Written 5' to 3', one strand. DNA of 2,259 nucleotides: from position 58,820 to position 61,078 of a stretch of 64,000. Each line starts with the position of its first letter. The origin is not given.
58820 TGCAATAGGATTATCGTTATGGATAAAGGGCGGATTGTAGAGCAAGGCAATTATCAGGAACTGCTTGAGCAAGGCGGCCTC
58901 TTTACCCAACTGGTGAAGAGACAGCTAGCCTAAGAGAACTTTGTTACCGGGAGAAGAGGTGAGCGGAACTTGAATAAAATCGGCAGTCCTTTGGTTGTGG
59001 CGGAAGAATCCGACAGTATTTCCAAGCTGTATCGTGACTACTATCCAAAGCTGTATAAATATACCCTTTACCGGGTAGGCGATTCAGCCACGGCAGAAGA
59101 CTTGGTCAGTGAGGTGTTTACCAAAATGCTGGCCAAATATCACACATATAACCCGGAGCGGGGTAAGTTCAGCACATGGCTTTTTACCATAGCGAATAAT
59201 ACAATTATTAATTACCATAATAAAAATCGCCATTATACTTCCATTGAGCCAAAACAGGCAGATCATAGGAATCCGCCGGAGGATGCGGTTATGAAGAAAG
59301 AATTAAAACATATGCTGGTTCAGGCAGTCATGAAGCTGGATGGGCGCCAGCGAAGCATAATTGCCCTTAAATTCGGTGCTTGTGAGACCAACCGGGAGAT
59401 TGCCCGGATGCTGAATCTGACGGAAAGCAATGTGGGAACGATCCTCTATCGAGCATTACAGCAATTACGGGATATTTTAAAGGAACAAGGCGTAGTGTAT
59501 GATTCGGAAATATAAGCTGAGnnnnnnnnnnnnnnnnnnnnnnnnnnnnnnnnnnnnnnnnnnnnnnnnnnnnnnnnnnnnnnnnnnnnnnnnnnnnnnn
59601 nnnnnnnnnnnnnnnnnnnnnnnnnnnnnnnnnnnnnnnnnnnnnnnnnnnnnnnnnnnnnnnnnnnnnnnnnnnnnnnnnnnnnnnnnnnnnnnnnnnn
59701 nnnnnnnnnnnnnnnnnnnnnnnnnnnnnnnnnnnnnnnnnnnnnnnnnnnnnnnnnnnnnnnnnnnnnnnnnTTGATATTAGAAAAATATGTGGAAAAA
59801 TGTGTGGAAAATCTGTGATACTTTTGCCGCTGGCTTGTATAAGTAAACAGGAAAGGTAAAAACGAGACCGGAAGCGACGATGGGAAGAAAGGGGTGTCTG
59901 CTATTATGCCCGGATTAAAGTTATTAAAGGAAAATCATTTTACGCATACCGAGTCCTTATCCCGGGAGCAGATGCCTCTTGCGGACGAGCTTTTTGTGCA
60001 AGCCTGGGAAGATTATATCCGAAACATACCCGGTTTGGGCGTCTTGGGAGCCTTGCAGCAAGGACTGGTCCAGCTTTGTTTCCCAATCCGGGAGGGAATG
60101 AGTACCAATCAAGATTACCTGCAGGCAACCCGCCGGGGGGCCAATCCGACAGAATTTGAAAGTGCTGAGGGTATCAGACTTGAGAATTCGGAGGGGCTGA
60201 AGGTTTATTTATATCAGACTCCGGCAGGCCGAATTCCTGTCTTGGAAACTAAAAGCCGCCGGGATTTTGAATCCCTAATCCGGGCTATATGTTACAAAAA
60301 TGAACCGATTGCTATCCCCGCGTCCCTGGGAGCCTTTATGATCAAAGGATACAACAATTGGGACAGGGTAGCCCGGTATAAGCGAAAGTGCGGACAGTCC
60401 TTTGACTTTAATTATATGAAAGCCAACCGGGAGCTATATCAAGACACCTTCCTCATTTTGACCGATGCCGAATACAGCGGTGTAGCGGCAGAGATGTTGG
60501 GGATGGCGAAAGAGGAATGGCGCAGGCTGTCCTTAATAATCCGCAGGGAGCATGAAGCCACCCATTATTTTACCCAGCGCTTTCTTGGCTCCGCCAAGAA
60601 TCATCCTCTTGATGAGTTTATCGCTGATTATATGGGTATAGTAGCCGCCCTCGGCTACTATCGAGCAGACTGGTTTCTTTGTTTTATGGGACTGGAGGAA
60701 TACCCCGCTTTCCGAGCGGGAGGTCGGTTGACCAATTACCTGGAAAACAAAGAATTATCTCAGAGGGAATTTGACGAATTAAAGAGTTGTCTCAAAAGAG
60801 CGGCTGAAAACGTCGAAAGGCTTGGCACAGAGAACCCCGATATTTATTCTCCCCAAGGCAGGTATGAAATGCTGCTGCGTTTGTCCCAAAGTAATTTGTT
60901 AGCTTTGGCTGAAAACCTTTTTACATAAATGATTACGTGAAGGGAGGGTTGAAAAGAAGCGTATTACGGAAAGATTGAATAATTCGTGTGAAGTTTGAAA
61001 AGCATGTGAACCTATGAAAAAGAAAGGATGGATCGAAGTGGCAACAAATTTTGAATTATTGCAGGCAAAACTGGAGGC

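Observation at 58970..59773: ECF sigma factor followed by a double-glycine-leader protein where the anti-sigma gene should be: possible export-coupled sigma control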

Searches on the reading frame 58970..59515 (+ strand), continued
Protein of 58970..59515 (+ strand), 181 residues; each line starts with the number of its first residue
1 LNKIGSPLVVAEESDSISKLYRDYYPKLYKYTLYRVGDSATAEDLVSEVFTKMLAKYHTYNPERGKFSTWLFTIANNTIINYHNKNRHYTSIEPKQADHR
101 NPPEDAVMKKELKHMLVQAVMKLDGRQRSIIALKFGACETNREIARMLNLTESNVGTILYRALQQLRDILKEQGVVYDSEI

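Call 84: search_protein_families(library=ncbifam, proteins=[L032:5566-6522:+, L034:3560-4474:+, L039:3554-4309:+, L033:5563-5943:+, L037:3563-3934:+], max_evalue=1)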
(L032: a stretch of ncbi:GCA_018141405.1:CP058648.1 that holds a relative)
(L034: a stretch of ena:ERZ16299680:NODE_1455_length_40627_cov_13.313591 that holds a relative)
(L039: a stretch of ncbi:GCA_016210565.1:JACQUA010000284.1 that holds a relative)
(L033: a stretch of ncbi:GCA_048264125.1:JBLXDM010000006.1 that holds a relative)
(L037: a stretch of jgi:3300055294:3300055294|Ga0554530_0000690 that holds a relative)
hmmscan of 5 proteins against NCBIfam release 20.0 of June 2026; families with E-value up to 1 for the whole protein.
L032:5566-6522:+ (318 aa): 1 family
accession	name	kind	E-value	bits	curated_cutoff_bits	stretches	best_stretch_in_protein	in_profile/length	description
NF053773.1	BSAP5i_fam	equivalog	0.095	12.8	150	1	225-276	47-98/135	BSAP-5i family immunity protein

L034:3560-4474:+ (304 aa): 5 families
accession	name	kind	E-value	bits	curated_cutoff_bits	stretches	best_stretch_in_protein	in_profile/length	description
NF007423.1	PRK09966.1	equivalog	0.0052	15.7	325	1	10-69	211-270/390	diguanylate cyclase DgcN/YfiN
NF008807.1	PRK11829.1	equivalog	0.019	13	733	1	5-68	211-272/670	biofilm formation regulator HmsP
NF009185.0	PRK12533.1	equivalog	0.02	14.5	248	1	5-76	138-211/231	RNA polymerase sigma factor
NF041648.1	spore_exo_CotA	equivalog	0.16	11.8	75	1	43-123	119-198/215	CotA family spore coat protein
TIGR03349.1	IV_VI_DotU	subfamily_domain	0.17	11.6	89.95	1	48-100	141-195/211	DotU/TssL family secretion system protein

L039:3554-4309:+ (251 aa): 1 family
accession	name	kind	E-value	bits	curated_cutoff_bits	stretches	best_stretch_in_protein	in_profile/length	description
NF052375.1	antisigma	equivalog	0.0024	17.9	100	1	38-112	33-106/217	anti-sigma factor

L033:5563-5943:+ (126 aa): 1 family
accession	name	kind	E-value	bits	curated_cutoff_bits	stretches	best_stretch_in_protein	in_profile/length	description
NF049953.1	ribbon_DG_selen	exception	0.0036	17.3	130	1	79-124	125-167/172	zinc ribbon-containing (seleno)protein DG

L037:3563-3934:+ (123 aa): 1 family
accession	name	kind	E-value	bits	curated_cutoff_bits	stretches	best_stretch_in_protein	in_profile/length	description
NF049953.1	ribbon_DG_selen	exception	0.024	14.6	130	1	79-121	127-167/172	zinc ribbon-containing (seleno)protein DG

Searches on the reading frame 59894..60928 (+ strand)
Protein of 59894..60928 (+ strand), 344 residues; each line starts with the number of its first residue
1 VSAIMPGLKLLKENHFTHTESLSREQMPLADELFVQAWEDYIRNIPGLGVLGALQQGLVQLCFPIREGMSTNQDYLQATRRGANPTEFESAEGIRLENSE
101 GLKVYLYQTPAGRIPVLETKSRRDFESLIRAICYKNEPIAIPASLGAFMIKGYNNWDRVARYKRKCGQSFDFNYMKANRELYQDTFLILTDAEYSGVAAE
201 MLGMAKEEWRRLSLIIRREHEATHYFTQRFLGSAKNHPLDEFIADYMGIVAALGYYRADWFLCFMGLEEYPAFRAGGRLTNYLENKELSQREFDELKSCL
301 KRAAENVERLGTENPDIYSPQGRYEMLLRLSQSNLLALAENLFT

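Call 4: search_protein_families(library=pfam, proteins=[window:59894-60928:+], max_evalue=0.01)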
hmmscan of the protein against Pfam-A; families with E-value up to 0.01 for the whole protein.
window:59894-60928:+ (344 aa): 1 family
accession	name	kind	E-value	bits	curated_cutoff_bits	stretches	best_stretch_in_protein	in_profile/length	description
PF22541.2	DUF7005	-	3.7e-116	388.4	27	1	8-340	16-359/361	Family of unknown function (DUF7005)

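Call 5: search_protein_families(library=ncbifam, proteins=[window:59894-60928:+], max_evalue=0.01)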
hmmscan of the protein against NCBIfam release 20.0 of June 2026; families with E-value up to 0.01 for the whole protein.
window:59894-60928:+ (344 aa): 0 families

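Call 15: find_related_loci(query=window:59894-60928:+, collection=genome_contigs, flank=10000)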
Query window:59894-60928:+ (344 aa) in genome_contigs; peptide patterns used: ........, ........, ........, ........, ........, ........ (x = any residue, [..] = any of these).
125 stretches matched a pattern; 25 encode a relative of the query (tblastn E <= 1e-3); 25 distinct loci.
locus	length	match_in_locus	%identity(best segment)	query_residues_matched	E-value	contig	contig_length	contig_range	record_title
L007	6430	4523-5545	75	4-344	3e-169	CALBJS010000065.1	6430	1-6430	MAG TPA_asm: uncultured Peptococcaceae bacterium isolate SRR1562003_bin.80_CONCOCT_v1.1_MAG genome assembly, contig: ERZ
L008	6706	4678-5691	69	4-341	1e-165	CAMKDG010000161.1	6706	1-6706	MAG: uncultured Desulfotomaculum sp. isolate SRR12377472_bin.7_metawrap_v1.3_MAG genome assembly, contig: SRR12377472_25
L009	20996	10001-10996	67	8-339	3e-154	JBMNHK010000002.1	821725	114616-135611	MAG: Pelotomaculum sp. isolate SBF912LR0HQ0124 contig_1462, whole genome shotgun sequence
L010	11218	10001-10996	65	8-339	7e-148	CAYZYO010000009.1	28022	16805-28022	MAG TPA_asm: uncultured Syntrophomonadaceae bacterium isolate SRP241341_co1_255 genome assembly, contig: NODE_1953_lengt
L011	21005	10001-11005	62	8-341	6e-144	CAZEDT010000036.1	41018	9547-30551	MAG TPA_asm: uncultured Syntrophomonas sp. isolate SRP302447_co4_168 genome assembly, contig: NODE_2636_length_41018_cov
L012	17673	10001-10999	63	8-341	3e-143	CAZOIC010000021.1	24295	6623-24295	MAG TPA_asm: uncultured Syntrophomonas sp. isolate binchicken_co39_462 genome assembly, contig: NODE_4989_length_24295_c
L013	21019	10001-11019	71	1-341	6e-143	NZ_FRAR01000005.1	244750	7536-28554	Desulforamulus aeronauticus DSM 10349, whole genome shotgun sequence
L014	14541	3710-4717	63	8-343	5e-142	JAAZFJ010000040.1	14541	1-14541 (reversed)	MAG: Syntrophomonadaceae bacterium isolate AS10tlH2TH_207 26859_AS10, whole genome shotgun sequence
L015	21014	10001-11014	63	5-339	2e-141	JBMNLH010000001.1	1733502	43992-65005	MAG: Bacillota bacterium isolate SBF912LR0HQ0223 contig_25203, whole genome shotgun sequence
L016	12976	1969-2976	62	8-343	3e-141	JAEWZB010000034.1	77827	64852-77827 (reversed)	MAG: Bacillota bacterium isolate OH_SFB_195 k127_469757, whole genome shotgun sequence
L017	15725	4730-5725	60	8-339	3e-141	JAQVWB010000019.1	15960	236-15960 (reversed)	MAG: Syntrophomonadaceae bacterium isolate STF1_93 NODE_9839_length_15960_cov_2.777048_Sandtown_F1, whole genome shotgun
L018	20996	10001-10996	61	8-339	2e-137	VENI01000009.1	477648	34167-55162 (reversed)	MAG: Bacillota bacterium isolate MES5 c_000000000012, whole genome shotgun sequence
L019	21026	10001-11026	57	1-341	3e-128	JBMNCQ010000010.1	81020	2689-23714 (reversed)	MAG: Peptococcaceae bacterium isolate Bins.048 NODE_726, whole genome shotgun sequence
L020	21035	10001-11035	57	8-339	2e-126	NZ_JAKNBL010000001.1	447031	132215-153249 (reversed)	Pelotomaculum terephthalicicum JT 1, whole genome shotgun sequence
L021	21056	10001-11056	55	2-339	2e-123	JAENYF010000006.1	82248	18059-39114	MAG: Desulfoscipio geothermicus isolate B5_bin.4 B5_bin4_NODE_130_length_82248_cov_11.395143, whole genome shotgun seque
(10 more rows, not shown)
